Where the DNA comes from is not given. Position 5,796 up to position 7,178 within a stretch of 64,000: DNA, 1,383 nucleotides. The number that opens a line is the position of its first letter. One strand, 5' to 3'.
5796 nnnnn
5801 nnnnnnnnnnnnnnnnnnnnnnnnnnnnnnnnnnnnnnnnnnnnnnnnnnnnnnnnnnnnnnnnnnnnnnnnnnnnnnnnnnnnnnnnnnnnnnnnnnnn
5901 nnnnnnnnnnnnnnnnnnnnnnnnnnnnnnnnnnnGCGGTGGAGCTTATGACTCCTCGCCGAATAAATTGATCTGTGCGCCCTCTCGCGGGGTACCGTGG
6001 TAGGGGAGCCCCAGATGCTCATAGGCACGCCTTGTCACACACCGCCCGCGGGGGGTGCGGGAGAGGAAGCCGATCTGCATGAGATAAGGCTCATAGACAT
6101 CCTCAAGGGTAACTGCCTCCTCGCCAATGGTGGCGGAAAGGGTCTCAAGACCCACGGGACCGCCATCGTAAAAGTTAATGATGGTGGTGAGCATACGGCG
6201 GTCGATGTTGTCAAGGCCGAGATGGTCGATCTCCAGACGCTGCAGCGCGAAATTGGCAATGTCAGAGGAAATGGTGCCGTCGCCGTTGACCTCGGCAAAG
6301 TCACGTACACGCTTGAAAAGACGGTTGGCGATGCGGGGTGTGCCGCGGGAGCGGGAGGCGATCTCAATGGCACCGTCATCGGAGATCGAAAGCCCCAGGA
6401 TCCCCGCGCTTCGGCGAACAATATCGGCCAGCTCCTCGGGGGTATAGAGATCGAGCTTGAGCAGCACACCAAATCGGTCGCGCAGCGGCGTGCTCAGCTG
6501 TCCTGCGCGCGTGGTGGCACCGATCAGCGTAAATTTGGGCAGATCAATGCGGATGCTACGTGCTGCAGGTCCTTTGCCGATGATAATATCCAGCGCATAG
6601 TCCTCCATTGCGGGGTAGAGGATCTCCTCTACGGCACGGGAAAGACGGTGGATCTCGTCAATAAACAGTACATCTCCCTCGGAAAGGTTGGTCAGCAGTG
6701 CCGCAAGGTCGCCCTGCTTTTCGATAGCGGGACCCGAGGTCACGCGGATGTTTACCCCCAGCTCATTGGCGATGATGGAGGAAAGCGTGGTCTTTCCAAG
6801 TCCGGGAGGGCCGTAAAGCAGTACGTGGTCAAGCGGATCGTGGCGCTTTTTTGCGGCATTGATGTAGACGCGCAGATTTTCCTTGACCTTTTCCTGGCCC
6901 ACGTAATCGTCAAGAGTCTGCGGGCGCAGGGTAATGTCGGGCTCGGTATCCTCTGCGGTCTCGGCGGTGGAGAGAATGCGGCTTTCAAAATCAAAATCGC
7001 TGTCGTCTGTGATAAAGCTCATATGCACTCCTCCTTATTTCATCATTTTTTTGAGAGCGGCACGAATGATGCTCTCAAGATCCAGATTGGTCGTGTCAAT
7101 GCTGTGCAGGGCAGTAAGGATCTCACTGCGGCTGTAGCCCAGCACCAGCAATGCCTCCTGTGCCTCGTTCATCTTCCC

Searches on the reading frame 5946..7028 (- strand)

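Call 76: search_protein_families(library=pfam, proteins=[window:5946-7028:-], max_evalue=0.01)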
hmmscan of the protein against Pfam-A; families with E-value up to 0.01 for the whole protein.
window:5946-7028:- (360 aa): 20 families
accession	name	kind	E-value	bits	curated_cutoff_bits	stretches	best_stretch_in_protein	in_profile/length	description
PF05496.18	RuvB_N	-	1.8e-83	278.5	27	1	34-192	1-159/159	Holliday junction DNA helicase RuvB P-loop domain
PF17864.7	AAA_lid_4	-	2.8e-32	110.7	27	1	195-268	1-74/74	RuvB AAA lid domain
PF05491.19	RuvB_C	-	1.2e-23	83.2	24.7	1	270-339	2-71/72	RuvB C-terminal winged helix domain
PF00004.35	AAA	-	2.7e-21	76.8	21.2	1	69-192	1-129/131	ATPase family associated with various cellular activities (AAA)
PF07728.20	AAA_5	-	2e-10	41.3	22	1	68-186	1-139/139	AAA domain (dynein-related subfamily)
PF13191.12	AAA_16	-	5.4e-06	27.5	32.6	1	43-101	3-60/167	AAA ATPase domain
PF01078.27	Mg_chelatase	-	8.9e-06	25.7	20.3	0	39-87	2-43/207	Magnesium chelatase, subunit ChlI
PF06068.19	TIP49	-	0.00011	22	23.8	1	40-97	24-81/347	TIP49 P-loop domain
PF13173.12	AAA_14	-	0.00023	21.6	27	1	69-148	5-93/129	AAA domain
PF05673.19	DUF815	-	0.00042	20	23.8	0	34-124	22-114/249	Protein of unknown function (DUF815)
PF13401.12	AAA_22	-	0.00051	20.8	27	0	68-90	7-29/130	AAA domain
PF13238.12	AAA_18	-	0.00062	20.7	29.4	1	69-138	1-68/128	AAA domain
PF14532.12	Sigma54_activ_2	-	0.0012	19.6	25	1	47-137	5-89/138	Sigma-54 interaction domain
PF02367.23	TsaE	-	0.0012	19.2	26.6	1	60-98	15-53/128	Threonylcarbamoyl adenosine biosynthesis protein TsaE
PF20720.3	nSTAND3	-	0.0034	17.5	27.2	1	59-90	10-41/155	Novel STAND NTPase 3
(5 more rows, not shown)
